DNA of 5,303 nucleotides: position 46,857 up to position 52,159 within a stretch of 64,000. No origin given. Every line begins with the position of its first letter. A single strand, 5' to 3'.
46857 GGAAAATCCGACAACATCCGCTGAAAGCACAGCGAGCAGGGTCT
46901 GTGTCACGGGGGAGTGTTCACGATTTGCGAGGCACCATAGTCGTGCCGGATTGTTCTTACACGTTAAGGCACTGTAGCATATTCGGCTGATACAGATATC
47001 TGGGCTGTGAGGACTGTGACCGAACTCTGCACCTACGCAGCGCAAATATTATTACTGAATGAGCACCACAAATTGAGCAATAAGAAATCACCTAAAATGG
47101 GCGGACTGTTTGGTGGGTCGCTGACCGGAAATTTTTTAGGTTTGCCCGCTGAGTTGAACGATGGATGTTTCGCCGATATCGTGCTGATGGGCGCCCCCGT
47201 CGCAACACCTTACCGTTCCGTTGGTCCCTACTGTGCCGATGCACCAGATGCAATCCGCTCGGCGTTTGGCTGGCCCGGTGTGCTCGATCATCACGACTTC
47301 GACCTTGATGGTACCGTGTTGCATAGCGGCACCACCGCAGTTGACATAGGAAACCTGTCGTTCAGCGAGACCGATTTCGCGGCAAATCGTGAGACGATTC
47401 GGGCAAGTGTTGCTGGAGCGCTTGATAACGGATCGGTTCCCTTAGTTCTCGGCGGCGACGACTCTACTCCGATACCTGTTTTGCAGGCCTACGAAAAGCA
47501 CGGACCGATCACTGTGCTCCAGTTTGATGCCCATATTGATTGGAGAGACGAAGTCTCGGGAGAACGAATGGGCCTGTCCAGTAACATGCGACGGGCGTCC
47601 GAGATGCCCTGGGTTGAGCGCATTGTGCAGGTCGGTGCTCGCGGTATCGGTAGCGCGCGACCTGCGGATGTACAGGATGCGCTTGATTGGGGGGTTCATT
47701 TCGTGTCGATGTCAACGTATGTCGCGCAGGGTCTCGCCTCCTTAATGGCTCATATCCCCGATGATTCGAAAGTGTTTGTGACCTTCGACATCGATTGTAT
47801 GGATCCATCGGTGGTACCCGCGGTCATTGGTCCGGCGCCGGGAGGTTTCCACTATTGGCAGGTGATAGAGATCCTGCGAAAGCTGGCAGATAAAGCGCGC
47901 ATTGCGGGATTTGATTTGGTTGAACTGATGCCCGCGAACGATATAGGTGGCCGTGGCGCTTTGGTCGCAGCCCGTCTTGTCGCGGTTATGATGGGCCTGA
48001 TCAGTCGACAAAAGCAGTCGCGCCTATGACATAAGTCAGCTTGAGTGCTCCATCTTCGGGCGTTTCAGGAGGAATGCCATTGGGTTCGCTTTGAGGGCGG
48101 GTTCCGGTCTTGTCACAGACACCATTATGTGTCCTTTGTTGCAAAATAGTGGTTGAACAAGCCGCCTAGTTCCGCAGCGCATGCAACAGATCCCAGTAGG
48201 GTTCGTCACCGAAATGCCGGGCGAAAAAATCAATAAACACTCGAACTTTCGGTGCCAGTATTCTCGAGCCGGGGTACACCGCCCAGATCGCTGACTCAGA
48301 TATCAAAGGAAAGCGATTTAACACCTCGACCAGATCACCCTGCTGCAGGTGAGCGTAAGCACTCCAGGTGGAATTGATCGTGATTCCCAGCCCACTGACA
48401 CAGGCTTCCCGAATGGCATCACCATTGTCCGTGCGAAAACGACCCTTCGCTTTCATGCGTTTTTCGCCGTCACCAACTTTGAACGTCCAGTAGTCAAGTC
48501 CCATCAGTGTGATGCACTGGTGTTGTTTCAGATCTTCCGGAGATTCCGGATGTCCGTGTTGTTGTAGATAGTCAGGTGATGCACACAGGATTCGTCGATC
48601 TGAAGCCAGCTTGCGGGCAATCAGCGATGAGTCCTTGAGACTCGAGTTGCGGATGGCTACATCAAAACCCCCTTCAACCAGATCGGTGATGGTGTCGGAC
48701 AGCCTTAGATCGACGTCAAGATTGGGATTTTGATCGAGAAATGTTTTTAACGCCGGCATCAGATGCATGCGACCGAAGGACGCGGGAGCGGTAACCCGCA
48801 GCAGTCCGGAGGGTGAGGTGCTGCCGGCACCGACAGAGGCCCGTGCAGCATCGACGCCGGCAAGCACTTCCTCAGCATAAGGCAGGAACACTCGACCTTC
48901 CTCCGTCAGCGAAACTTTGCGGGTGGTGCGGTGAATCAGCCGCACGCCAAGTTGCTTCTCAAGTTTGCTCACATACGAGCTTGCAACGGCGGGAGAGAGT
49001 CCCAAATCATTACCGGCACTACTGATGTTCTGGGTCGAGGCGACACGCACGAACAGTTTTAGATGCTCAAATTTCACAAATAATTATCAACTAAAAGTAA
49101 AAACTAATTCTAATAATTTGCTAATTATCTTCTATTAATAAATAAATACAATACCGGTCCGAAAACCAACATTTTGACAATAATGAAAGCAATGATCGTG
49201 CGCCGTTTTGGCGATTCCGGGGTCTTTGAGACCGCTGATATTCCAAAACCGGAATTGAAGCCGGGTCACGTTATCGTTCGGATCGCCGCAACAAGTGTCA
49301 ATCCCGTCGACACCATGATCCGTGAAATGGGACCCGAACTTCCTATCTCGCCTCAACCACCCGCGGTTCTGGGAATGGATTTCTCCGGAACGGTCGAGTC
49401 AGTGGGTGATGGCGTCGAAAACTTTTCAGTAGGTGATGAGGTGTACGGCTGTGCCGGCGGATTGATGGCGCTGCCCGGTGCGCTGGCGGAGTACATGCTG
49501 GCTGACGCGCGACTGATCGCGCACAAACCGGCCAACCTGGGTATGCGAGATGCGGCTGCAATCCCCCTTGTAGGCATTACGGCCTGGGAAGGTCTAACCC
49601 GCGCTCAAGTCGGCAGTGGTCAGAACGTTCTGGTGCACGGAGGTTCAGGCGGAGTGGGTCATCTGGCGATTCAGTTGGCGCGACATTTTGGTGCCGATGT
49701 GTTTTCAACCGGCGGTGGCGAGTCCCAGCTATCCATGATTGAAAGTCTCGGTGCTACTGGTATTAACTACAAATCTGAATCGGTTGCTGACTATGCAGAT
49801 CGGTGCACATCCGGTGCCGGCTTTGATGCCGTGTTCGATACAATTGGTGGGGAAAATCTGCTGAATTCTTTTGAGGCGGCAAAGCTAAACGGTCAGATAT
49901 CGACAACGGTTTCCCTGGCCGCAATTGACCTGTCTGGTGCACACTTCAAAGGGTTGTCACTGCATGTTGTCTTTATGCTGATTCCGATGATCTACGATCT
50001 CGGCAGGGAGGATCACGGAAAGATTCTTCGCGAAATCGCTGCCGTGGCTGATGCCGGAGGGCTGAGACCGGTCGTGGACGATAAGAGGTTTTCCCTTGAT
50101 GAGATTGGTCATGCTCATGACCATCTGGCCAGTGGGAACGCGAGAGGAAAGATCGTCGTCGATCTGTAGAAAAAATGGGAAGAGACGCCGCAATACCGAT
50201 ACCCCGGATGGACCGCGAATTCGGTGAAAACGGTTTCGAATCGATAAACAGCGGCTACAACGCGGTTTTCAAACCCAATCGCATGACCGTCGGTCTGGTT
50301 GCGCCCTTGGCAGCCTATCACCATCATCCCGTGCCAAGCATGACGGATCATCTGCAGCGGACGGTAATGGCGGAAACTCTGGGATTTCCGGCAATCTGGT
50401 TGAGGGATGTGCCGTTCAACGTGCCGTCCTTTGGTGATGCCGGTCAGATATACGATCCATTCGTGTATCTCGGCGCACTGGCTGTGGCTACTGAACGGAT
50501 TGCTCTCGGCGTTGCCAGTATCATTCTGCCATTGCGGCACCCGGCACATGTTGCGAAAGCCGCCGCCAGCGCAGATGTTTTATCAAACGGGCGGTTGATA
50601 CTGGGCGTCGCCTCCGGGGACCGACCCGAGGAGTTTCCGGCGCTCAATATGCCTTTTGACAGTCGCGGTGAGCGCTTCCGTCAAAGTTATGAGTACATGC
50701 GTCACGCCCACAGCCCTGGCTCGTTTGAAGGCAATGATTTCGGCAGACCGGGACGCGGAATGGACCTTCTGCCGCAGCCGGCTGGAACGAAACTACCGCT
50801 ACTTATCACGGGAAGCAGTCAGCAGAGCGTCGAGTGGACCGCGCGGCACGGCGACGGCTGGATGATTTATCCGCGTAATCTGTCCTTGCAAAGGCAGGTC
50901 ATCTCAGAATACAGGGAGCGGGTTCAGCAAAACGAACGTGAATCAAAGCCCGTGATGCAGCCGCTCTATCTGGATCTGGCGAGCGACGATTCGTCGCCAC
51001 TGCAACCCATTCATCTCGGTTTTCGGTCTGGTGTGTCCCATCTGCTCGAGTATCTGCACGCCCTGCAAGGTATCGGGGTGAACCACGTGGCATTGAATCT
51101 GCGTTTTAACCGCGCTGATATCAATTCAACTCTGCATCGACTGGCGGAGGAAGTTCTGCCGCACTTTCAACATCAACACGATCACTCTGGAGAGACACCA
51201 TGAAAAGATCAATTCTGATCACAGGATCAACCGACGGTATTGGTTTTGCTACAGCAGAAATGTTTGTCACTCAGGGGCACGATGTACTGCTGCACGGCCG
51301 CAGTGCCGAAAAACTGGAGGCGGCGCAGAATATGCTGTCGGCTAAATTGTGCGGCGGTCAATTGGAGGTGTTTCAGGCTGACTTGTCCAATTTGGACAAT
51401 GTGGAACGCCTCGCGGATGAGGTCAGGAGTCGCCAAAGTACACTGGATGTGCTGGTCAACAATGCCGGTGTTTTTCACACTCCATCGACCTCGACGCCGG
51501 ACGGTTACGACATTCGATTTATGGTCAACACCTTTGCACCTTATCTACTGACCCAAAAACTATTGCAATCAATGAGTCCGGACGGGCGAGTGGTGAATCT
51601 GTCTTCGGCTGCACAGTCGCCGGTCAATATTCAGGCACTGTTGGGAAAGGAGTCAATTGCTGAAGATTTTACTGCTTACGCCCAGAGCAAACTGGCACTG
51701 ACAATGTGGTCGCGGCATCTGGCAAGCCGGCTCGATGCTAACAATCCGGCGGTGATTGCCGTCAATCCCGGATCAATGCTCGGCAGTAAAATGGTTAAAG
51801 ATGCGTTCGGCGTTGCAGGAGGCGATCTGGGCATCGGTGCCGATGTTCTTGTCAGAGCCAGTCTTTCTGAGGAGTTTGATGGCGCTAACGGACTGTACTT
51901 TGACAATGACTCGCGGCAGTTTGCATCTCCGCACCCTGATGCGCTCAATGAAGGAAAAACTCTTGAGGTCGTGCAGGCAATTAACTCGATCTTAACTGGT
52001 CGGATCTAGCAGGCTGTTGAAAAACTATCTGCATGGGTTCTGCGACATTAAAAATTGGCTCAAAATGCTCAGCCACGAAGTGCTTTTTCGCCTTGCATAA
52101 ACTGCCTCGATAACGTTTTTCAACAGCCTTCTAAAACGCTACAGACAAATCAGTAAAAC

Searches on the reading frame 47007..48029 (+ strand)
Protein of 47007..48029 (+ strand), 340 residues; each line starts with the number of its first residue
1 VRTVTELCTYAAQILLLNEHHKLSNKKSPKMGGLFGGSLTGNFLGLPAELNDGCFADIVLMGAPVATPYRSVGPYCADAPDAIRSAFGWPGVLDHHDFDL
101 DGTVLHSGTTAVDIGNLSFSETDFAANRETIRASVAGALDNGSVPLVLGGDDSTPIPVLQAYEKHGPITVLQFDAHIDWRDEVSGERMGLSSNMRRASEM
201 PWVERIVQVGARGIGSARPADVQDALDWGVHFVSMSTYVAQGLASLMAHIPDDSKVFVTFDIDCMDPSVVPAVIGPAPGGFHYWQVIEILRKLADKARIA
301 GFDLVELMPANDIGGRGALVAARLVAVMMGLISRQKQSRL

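Call 65: search_protein_families(library=pfam, proteins=[window:47007-48029:+])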
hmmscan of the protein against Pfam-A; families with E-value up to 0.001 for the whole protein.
window:47007-48029:+ (340 aa): 1 family
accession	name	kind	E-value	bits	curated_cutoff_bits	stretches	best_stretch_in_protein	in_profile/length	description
PF00491.26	Arginase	-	1.4e-55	189.2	22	1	56-329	1-279/280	Arginase family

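Call 66: search_protein_families(library=ncbifam, proteins=[window:47007-48029:+], max_evalue=1e-10)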
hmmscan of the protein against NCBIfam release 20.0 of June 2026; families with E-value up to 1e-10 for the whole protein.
window:47007-48029:+ (340 aa): 4 families
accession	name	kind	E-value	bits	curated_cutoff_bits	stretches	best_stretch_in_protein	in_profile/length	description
TIGR01230.1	agmatinase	equivalog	3.1e-37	128.7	174.3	1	56-330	13-274/275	agmatinase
NF002564.0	PRK02190.1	subfamily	4.8e-37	127.8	302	1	56-337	33-306/307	agmatinase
TIGR01227.1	hutG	equivalog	2.1e-28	99.4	229.15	1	57-327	36-304/307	formimidoylglutamase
TIGR01229.1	rocF_arginase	equivalog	5.2e-16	58.8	227.6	1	124-321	65-285/300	arginase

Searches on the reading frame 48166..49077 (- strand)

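Call 65: search_protein_families(library=pfam, proteins=[window:48166-49077:-])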
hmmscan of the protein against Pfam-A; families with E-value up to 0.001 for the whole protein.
window:48166-49077:- (303 aa): 2 families
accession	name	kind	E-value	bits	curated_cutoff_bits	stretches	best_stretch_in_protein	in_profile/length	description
PF03466.25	LysR_substrate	-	5.8e-43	147.1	28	1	88-289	3-208/209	LysR substrate binding domain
PF00126.33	HTH_1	-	1.9e-18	66.6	26.6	1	3-62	1-60/60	Bacterial regulatory helix-turn-helix protein, lysR family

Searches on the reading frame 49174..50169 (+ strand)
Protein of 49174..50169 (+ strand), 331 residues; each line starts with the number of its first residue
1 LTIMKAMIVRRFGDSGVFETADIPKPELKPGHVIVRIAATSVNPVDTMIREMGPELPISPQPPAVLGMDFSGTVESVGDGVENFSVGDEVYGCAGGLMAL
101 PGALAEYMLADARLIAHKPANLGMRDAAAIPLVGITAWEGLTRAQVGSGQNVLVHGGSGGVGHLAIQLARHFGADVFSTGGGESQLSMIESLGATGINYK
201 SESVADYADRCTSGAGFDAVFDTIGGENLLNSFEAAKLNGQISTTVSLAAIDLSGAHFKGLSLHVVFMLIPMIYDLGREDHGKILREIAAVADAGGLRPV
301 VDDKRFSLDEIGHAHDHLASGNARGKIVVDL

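Call 65: search_protein_families(library=pfam, proteins=[window:49174-50169:+])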
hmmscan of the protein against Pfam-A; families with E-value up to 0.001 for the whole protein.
window:49174-50169:+ (331 aa): 3 families
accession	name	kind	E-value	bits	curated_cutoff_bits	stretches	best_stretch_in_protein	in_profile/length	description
PF13602.12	ADH_zinc_N_2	-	2.6e-19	70.9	27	1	197-329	7-134/134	Zinc-binding dehydrogenase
PF08240.17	ADH_N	-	2.2e-18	66.8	23.5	1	29-119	1-103/104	Alcohol dehydrogenase GroES-like domain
PF00107.32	ADH_zinc_N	-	2.3e-15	57.1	31.8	1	160-244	1-87/129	Zinc-binding dehydrogenase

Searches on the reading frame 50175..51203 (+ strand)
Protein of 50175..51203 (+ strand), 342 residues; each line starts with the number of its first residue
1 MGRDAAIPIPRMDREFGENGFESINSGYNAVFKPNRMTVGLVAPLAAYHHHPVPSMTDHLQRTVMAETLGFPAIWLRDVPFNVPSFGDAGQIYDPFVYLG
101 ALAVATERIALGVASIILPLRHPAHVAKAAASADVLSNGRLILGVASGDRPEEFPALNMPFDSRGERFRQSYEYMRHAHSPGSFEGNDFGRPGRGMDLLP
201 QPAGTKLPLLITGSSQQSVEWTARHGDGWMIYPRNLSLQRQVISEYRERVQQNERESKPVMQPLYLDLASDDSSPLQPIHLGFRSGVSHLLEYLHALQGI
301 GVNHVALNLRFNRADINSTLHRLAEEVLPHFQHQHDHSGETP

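Call 65: search_protein_families(library=pfam, proteins=[window:50175-51203:+])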
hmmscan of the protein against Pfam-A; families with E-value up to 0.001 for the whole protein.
window:50175-51203:+ (342 aa): 1 family
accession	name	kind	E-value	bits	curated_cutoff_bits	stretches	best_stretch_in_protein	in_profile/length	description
PF00296.26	Bac_luciferase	-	2.8e-45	155.5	27.9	1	43-269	7-229/314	Luciferase-like monooxygenase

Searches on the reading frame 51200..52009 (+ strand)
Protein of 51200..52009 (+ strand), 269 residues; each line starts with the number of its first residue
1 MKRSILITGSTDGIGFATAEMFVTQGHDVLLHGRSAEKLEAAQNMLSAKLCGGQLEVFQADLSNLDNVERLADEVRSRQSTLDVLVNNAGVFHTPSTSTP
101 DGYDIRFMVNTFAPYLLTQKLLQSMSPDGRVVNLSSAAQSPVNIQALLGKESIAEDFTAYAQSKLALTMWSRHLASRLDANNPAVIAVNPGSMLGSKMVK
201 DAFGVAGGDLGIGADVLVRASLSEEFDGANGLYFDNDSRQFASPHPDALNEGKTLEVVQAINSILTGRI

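Call 65: search_protein_families(library=pfam, proteins=[window:51200-52009:+])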
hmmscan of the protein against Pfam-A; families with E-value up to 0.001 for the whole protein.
window:51200-52009:+ (269 aa): 4 families
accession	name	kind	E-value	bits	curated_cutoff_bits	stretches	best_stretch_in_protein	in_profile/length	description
PF00106.31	adh_short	-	4.9e-33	114.7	26.6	1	5-201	3-189/195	short chain dehydrogenase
PF13561.12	adh_short_C2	-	3.8e-23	82.7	27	1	11-193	5-176/236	Enoyl-(Acyl carrier protein) reductase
PF08659.16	KR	-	2.8e-09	37.6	22.6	1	5-103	3-103/180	KR domain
PF01370.27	Epimerase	-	3.9e-07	30.2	20.9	1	5-176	1-158/240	NAD dependent epimerase/dehydratase family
